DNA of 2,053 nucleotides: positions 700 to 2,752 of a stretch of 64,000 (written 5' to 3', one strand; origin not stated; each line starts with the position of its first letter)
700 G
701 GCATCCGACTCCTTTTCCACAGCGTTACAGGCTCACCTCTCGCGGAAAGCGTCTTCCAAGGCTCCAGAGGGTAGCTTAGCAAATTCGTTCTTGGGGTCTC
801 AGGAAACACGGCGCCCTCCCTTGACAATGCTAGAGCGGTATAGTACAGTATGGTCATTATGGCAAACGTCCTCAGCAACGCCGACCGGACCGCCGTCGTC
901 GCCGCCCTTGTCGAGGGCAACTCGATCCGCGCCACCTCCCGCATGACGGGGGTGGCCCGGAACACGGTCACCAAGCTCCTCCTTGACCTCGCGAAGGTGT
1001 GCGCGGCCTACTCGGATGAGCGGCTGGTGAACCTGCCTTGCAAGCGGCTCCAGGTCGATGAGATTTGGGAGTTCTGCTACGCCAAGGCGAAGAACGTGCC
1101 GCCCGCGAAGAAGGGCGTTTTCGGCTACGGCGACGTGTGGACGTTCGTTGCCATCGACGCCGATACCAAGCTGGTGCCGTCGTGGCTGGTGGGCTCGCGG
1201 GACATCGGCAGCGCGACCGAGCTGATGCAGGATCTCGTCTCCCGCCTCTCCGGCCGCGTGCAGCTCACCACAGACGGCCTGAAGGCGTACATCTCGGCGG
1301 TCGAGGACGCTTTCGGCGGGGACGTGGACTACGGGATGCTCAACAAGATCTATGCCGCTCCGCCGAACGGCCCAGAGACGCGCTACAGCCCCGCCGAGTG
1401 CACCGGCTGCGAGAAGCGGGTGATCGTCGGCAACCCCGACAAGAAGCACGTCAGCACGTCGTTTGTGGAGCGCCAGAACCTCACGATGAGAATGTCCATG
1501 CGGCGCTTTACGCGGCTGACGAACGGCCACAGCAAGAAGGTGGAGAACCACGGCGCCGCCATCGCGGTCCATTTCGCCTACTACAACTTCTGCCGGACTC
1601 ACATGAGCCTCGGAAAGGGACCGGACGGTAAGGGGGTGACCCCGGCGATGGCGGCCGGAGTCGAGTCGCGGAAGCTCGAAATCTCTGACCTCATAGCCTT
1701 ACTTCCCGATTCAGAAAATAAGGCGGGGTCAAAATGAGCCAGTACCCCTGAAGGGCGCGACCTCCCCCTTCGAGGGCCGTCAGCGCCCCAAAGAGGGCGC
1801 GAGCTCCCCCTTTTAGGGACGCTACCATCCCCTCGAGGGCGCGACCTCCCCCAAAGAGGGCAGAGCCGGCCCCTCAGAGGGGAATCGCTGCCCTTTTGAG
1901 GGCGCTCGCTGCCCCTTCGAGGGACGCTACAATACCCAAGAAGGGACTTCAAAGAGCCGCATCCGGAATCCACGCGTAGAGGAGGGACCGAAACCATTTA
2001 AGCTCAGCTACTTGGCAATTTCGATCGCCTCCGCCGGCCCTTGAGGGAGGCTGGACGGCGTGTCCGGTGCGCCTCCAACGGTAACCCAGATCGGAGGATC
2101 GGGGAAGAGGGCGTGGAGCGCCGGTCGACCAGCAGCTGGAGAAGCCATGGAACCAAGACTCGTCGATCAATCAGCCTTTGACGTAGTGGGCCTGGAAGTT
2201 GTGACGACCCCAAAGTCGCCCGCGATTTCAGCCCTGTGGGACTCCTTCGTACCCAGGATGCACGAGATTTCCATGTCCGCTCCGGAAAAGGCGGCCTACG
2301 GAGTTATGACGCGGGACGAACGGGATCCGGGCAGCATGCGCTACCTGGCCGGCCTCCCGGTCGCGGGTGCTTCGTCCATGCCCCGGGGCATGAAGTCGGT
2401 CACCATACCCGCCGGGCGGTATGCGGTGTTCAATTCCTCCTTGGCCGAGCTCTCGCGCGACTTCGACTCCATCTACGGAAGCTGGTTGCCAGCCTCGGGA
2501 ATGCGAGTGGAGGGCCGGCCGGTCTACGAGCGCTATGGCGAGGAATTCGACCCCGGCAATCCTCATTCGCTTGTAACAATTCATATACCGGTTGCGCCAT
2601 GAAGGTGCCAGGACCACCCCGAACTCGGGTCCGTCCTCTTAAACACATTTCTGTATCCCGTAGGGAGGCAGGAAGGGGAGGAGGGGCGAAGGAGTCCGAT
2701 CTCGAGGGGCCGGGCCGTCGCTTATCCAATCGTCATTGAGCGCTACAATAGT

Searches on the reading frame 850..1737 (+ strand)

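Call 3: search_protein_families(library=pfam, proteins=[window:850-1737:+], max_evalue=0.01)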
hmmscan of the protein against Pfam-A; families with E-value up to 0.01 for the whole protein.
window:850-1737:+ (295 aa): 3 families
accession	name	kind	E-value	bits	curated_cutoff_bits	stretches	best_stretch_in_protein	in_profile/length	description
PF03400.19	DDE_Tnp_IS1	-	4.8e-06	27.4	24.1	1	202-241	85-124/131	IS1 transposase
PF13610.12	DDE_Tnp_IS240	-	0.0013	19.3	27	1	98-153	20-76/139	DDE domain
PF00665.32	rve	-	0.0085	16.8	32.6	0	90-150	22-81/102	Integrase core domain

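Call 4: search_protein_families(library=padloc, proteins=[window:850-1737:+], max_evalue=0.01)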
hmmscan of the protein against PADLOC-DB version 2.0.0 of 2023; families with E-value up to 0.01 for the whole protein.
window:850-1737:+ (295 aa): 0 families

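Call 6: search_protein_families(library=ncbifam, proteins=[window:850-1737:+], max_evalue=0.01)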
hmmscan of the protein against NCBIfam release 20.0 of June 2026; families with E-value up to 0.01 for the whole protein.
window:850-1737:+ (295 aa): 5 families
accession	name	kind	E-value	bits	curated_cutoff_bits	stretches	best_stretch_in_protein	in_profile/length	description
NF033558.1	transpos_IS1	equivalog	7.7e-14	52.1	100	1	11-153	43-169/199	IS1 family transposase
NF033587.1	transpos_IS6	equivalog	2.7e-05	24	125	1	96-154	84-143/202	IS6 family transposase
NF033547.1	transpos_IS1595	equivalog_domain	0.00027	20.9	75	1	22-153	21-152/215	IS1595 family transposase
NF033550.5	transpos_ISL3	equivalog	0.00029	20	180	1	13-155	77-198/370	ISL3 family transposase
NF033577.2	transpos_IS481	equivalog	0.00034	20.2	224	0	205-257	231-278/284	IS481 family transposase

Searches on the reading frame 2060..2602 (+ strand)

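Call 3: search_protein_families(library=pfam, proteins=[window:2060-2602:+], max_evalue=0.01)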
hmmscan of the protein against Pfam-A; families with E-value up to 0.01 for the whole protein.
window:2060-2602:+ (180 aa): 2 families
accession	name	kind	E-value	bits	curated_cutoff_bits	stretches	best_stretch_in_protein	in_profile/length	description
PF06445.20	GyrI-like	-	1.5e-22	80.9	26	1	30-176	1-152/155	GyrI-like small molecule binding domain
PF14526.11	Cass2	-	1.6e-18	67.8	27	1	34-178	2-150/150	Integron-associated effector binding protein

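Call 4: search_protein_families(library=padloc, proteins=[window:2060-2602:+], max_evalue=0.01)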
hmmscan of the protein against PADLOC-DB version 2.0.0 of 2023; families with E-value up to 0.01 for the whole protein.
window:2060-2602:+ (180 aa): 0 families

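Call 6: search_protein_families(library=ncbifam, proteins=[window:2060-2602:+], max_evalue=0.01)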
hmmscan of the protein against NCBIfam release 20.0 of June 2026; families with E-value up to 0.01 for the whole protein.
window:2060-2602:+ (180 aa): 0 families
